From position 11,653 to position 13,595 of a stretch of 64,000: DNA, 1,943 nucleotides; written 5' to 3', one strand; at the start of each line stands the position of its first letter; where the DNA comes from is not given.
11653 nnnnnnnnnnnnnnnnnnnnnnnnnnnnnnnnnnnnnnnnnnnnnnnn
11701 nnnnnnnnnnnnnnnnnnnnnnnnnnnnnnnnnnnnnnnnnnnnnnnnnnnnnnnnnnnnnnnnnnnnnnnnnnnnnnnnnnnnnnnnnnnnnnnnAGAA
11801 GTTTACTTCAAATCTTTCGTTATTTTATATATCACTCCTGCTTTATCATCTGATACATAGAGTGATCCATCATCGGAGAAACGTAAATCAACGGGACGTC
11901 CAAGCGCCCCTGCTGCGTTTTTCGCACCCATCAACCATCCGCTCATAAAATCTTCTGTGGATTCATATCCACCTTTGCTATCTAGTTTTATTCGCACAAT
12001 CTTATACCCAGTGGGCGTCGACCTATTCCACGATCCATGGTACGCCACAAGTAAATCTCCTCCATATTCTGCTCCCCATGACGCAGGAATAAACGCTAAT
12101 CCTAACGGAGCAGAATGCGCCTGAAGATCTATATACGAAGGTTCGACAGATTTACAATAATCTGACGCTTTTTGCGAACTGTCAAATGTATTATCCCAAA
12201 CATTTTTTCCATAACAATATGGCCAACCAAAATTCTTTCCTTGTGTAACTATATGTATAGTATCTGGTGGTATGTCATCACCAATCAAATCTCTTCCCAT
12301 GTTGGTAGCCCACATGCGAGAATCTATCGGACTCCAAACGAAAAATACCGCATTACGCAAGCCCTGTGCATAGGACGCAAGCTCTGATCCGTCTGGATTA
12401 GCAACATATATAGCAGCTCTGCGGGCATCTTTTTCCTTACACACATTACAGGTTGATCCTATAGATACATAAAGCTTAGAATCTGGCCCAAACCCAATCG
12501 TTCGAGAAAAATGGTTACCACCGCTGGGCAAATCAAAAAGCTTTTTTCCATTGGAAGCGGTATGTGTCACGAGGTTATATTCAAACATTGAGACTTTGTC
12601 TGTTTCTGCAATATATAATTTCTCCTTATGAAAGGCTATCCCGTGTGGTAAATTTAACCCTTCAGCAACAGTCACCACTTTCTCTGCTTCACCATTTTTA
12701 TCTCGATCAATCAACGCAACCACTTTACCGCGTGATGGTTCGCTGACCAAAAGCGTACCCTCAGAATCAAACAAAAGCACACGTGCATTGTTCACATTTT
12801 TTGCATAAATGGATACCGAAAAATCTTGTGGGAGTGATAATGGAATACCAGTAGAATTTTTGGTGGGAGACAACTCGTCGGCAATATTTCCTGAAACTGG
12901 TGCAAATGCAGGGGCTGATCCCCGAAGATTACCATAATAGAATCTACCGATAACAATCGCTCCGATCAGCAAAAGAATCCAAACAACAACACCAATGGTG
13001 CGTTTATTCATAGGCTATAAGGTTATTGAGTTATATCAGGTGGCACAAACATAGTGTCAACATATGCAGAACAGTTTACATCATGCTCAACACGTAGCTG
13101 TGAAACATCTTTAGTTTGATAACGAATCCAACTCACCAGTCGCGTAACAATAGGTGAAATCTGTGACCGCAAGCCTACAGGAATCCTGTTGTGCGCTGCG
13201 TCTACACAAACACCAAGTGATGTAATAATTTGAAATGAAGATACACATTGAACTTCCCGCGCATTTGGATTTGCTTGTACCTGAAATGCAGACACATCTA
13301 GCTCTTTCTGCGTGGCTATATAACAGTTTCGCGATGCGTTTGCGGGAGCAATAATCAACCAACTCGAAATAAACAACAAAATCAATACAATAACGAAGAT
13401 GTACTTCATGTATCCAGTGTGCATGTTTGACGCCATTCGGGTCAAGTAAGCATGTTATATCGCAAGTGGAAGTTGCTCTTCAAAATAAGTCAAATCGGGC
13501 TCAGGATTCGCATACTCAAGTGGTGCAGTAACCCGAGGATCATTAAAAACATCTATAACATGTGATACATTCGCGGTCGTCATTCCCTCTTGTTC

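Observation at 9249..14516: Extracytoplasmic thiol-redox and dehydrogenase gene set in an apparently respiration-poor genome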

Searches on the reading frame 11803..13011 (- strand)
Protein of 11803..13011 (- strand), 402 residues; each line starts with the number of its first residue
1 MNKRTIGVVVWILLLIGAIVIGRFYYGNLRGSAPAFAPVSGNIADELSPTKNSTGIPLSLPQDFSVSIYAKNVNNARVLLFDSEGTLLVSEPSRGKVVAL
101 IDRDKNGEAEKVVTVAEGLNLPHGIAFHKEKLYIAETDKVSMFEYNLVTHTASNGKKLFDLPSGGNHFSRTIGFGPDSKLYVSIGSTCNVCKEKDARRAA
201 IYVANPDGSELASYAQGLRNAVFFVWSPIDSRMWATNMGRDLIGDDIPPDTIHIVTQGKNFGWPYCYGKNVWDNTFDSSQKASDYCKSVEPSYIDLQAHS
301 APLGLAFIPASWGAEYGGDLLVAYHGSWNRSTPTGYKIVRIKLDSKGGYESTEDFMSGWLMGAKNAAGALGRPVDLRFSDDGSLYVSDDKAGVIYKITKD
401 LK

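Call 4: search_protein_families(library=pfam, proteins=[window:11803-13011:-], max_evalue=0.1)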
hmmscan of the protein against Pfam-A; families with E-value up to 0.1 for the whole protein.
window:11803-13011:- (402 aa): 4 families
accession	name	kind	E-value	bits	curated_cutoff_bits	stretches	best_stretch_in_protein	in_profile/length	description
PF07995.17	GSDH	-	4.3e-13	49.7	25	1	143-392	87-328/332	Glucose / Sorbosone dehydrogenase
PF23500.1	DUF7133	-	2.5e-08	34.1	27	1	74-194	27-160/385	Domain of unknown function (DUF7133)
PF22807.2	TrAA12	-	3e-07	29.6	30.9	1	280-397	263-378/463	TrAA12-like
PF01436.27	NHL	-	0.0071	16.8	20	0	370-388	1-19/28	NHL repeat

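Call 5: search_protein_families(library=ncbifam, proteins=[window:11803-13011:-], max_evalue=0.1)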
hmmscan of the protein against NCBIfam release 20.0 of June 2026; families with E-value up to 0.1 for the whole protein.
window:11803-13011:- (402 aa): 4 families
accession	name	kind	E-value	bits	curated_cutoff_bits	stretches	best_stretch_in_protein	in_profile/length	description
TIGR02604.1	Piru_Ver_Nterm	subfamily_domain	6.3e-12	45.6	122.2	1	92-388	44-338/367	PVC-type heme-binding CxxCH protein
NF033206.1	ScyE_fam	subfamily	1.5e-10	41.2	80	1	65-136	244-319/333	ScyD/ScyE family protein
TIGR03606.1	non_repeat_PQQ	subfamily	1.3e-07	30.8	434.55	1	134-187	112-166/454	glucose/sorbosone family PQQ-dependent dehydrogenase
NF035926.1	scyF_NHL_VPEP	equivalog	0.018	14.2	350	0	63-136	255-333/376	scytonemin biosynthesis PEP-CTERM protein ScyF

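Call 7: search_solved_structures(query=window:11803-13011:-, max_evalue=0.01, show_alignments=1)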
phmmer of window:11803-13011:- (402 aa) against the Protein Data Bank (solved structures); distinct sequences matched with E-value up to 0.01: 11.
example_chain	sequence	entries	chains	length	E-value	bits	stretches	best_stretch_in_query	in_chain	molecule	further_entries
6jt5_A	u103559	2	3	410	6.6e-14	54.9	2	272-397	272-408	Extracellular PQQ-dependent sugar dehydrogenase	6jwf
6h7t_A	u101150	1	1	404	1e-07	34.5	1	72-397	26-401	Soluble quino protein glucose dehydrogenase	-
6i1t_A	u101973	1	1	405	1e-07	34.5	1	72-397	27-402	Soluble quino protein glucose dehydrogenase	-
6i1q_A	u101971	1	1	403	1.1e-07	34.3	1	72-397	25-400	Soluble quino protein glucose dehydrogenase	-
6ren_A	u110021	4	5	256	5.3e-07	32.1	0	73-129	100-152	3fPizza6-SH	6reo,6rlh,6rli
8re0_A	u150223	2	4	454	7e-05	25.1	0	62-186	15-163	Quinoprotein glucose dehydrogenase B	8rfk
5min_A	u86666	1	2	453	7.3e-05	25.1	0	62-186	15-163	Quinoprotein glucose dehydrogenase B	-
1c9u_A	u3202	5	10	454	7.3e-05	25.1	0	62-186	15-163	SOLUBLE QUINOPROTEIN GLUCOSE DEHYDROGENASE | PROTEIN (SOLUBLE QUINOPROTEIN GLUCOSE DEHYDROGENASE) | Quinoprotein glucose dehydrogenase B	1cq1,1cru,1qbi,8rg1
3das_A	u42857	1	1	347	7.7e-05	25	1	160-277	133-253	Putative oxidoreductase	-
3a9g_A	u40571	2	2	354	0.00029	23.1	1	73-269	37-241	Putative uncharacterized protein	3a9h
2ism_A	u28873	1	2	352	0.0089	18.2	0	165-269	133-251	Putative oxidoreductase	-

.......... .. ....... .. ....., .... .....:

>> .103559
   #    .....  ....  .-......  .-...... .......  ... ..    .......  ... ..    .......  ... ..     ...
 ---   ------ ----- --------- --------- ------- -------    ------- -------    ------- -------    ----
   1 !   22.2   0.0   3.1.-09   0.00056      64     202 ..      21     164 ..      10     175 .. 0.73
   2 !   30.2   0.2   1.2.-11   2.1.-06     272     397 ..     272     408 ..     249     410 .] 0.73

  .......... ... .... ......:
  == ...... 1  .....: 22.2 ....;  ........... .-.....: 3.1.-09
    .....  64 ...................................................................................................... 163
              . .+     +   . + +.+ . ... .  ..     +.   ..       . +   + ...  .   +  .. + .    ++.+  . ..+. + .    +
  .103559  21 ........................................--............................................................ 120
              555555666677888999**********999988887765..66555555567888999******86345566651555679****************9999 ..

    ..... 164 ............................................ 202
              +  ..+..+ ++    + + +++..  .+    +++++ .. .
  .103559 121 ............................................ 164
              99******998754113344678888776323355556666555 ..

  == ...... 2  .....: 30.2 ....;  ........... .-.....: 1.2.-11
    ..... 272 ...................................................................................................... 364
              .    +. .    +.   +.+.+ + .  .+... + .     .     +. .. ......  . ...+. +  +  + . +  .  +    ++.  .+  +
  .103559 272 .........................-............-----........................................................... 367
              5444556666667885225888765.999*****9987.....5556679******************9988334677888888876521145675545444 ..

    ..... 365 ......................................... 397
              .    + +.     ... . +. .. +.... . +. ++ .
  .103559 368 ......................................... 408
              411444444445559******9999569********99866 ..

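Call 65: find_related_loci(query=A4, collection=metagenome_contigs, flank=10000)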
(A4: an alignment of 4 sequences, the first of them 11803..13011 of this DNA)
Query A4 (402 aa) in metagenome_contigs; peptide patterns used: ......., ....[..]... (x = any residue, [..] = any of these).
454 stretches matched a pattern; 124 encode a relative of the query (tblastn E <= 1e-3); the best 80 are kept; 80 distinct loci.
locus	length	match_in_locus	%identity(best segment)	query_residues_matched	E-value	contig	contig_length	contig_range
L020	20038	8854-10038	61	3-399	5e-161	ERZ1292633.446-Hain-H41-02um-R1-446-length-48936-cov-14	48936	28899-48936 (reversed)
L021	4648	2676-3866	59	2-398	4e-162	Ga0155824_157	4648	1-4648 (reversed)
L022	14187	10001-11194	58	3-399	2e-154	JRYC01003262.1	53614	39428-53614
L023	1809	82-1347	56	3-398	6e-163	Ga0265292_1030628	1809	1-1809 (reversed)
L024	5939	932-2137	58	12-398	5e-151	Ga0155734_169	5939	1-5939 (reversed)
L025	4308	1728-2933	58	12-398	8e-154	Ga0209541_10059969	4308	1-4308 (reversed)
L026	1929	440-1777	53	3-397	2e-161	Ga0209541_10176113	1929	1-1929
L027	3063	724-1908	57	12-399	2e-154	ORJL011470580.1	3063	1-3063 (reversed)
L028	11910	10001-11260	56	4-398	7e-146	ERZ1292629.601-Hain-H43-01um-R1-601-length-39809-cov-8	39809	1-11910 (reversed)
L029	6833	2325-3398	57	12-397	7e-145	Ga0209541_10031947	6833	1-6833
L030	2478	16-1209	57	15-397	2e-152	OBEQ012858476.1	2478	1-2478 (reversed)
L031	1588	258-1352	57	12-399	2e-153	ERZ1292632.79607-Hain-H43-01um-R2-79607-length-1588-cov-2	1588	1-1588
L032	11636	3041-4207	53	26-397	2e-140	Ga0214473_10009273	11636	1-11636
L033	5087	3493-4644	56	12-397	1e-141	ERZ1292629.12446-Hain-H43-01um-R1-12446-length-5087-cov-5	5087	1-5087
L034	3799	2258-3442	52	1-399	1e-143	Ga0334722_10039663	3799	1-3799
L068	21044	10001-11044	49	12-398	1e-119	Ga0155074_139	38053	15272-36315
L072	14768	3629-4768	53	17-402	4e-123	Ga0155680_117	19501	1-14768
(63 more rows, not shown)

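Call 72: search_protein_families(library=pfam, proteins=[L068:11464-11805:+, L029:1714-2319:+, L020:10041-10340:+, L021:2299-2658:+, L029:6097-6522:-, L024:2216-2599:+, L032:1791-2492:+, L068:9270-9791:+, L029:3917-4414:+, L072:4779-5327:+], max_evalue=0.01)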
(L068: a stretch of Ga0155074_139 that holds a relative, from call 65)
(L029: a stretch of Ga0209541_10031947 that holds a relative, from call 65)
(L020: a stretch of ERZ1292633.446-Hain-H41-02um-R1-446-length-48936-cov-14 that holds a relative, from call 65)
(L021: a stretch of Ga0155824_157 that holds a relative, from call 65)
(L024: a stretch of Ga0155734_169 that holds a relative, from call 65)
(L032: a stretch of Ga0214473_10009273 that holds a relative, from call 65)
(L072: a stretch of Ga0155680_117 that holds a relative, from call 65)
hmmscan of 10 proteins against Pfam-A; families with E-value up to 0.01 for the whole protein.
L068:11464-11805:+ (113 aa): 1 family
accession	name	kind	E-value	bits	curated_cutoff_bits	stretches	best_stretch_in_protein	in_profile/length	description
PF01329.24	Pterin_4a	-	1.5e-31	108.7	26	1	17-107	2-90/91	Pterin 4 alpha carbinolamine dehydratase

L029:1714-2319:+ (201 aa): 1 family
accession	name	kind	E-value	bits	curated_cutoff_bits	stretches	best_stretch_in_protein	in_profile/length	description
PF01794.25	Ferric_reduct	-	1.3e-06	28.9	28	1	54-166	1-117/121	Ferric reductase like transmembrane component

L020:10041-10340:+ (99 aa): 0 families

L021:2299-2658:+ (119 aa): 0 families

L029:6097-6522:- (141 aa): 3 families
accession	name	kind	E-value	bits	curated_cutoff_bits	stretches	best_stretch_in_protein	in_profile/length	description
PF00085.26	Thioredoxin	-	7.9e-08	32.7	23.5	1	56-132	17-92/103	Thioredoxin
PF13899.12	Thioredoxin_7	-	0.00055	20.5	27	1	51-100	11-63/83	Thioredoxin-like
PF13098.12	Thioredoxin_2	-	0.0044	17.8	27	1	55-84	3-31/104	Thioredoxin-like domain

L024:2216-2599:+ (127 aa): 0 families

L032:1791-2492:+ (233 aa): 2 families
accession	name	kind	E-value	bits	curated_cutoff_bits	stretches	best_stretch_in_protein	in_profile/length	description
PF02834.22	LigT_PEase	-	5.1e-16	59.1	23.3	1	66-132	21-87/87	LigT like Phosphoesterase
PF13563.12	2_5_RNA_ligase2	-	8.5e-08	32.8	27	1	75-182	21-117/152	2'-5' RNA ligase superfamily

L068:9270-9791:+ (173 aa): 3 families
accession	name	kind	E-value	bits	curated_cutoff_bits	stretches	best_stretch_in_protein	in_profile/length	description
PF03666.18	NPR3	-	0.0029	17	27.5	1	105-144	21-60/456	Nitrogen Permease regulator of amino acid transport activity 3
PF07195.17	FliD_C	-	0.0074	16.2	25.4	0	25-79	181-235/236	Flagellar hook-associated protein 2 C-terminus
PF19551.4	DUF6074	-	0.0088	16.7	27.2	0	69-101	38-71/83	Family of unknown function (DUF6074)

L029:3917-4414:+ (165 aa): 0 families

L072:4779-5327:+ (182 aa): 1 family
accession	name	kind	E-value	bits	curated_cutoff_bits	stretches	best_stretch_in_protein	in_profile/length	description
PF10648.15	Gmad2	-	5.8e-14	52.6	25.7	1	81-167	2-83/86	Immunoglobulin-like domain of bacterial spore germination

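Call 87: search_protein_families(library=phrogs, proteins=[L020:10041-10340:+], max_evalue=0.01)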
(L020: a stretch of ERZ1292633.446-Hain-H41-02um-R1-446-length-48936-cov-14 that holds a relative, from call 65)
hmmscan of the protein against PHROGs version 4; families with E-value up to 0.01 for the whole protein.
L020:10041-10340:+ (99 aa): 1 family
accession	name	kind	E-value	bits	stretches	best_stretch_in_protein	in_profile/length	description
phrog_37358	-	unknown function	0.0096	17.2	1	3-65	17-75/125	-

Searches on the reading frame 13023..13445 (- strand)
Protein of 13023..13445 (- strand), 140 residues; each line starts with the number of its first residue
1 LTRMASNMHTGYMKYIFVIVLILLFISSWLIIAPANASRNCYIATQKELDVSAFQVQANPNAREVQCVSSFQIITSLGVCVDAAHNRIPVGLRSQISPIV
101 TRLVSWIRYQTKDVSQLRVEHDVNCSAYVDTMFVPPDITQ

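Call 4: search_protein_families(library=pfam, proteins=[window:13023-13445:-], max_evalue=0.1)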
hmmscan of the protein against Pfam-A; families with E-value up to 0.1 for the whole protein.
window:13023-13445:- (140 aa): 0 families

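Call 5: search_protein_families(library=ncbifam, proteins=[window:13023-13445:-], max_evalue=0.1)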
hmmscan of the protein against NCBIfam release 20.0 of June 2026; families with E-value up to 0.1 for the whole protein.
window:13023-13445:- (140 aa): 1 family
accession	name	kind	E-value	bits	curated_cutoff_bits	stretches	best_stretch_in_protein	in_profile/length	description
NF005022.0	PRK06432.1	equivalog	0.063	13.2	164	1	4-63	4-66/151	NADH dehydrogenase subunit A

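Call 74: search_solved_structures(query=window:13023-13424:-, max_evalue=10)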
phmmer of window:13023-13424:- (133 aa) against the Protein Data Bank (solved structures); distinct sequences matched with E-value up to 10: 1.
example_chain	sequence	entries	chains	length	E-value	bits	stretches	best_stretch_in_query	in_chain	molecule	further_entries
8gyf_A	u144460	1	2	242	0.91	12.8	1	48-118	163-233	staygold(K192Y)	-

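Call 84: find_homologous_proteins(query=A6, max_evalue=0.001)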
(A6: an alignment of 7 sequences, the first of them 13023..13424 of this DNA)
Query A6 (7 sequences) (133 aa, profile of the alignment): 12 proteins with E <= 0.001 among 596 candidates.
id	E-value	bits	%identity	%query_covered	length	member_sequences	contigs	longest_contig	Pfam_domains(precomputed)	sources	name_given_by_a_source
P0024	2.7e-58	213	74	96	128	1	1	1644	-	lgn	-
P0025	6.0e-58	212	66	100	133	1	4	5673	-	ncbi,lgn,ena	-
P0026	8.8e-58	211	98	100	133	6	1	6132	-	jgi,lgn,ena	-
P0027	1.1e-57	211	68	100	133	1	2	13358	-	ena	-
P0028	1.7e-57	210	71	100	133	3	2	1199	-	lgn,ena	-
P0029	2.3e-57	210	71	96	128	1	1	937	-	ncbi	-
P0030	5.4e-50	186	47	92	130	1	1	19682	-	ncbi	-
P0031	7.8e-46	173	57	96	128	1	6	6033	-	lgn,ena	-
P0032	9.3e-37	143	27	92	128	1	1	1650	-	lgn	-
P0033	1.8e-36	143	-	-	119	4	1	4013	-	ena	-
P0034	2.2e-34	136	29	77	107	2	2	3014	-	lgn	-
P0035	9.0e-27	111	23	83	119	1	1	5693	-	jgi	jgi:hypothetical protein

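Call 85: find_encoding_contigs(protein=P0035, flank=10000, max_places=3)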
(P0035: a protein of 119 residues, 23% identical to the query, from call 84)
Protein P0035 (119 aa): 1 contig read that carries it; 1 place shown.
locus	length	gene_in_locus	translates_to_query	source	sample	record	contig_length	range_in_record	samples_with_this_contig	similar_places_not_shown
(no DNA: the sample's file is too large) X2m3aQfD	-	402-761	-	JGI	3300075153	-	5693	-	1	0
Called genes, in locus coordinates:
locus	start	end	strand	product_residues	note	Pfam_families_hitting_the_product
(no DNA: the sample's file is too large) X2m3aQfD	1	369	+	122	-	?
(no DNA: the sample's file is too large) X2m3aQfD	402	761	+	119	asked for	-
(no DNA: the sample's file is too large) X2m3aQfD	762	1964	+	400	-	PF22807:TrAA12, PF23500:DUF7133, PF07995:GSDH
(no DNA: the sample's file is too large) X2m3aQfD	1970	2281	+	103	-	-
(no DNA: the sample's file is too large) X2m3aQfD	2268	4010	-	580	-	PF02683:DsbD_TM, PF13386:DsbD_2, PF08534:Redoxin, PF00578:AhpC-TSA, PF13905:Thioredoxin_8, PF17991:Thioredoxin_10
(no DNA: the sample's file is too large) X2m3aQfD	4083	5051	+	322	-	PF02674:Colicin_V, PF00188:CAP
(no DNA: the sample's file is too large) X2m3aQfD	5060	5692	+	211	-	?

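Call 87: search_protein_families(library=phrogs, proteins=[window:13023-13424:-], max_evalue=0.01)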
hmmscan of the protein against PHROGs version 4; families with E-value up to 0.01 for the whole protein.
window:13023-13424:- (133 aa): 0 families

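Call 88: search_protein_families(library=padloc, proteins=[window:13023-13424:-], max_evalue=0.01)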
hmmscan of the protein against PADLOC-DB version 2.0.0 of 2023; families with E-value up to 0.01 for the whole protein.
window:13023-13424:- (133 aa): 0 families
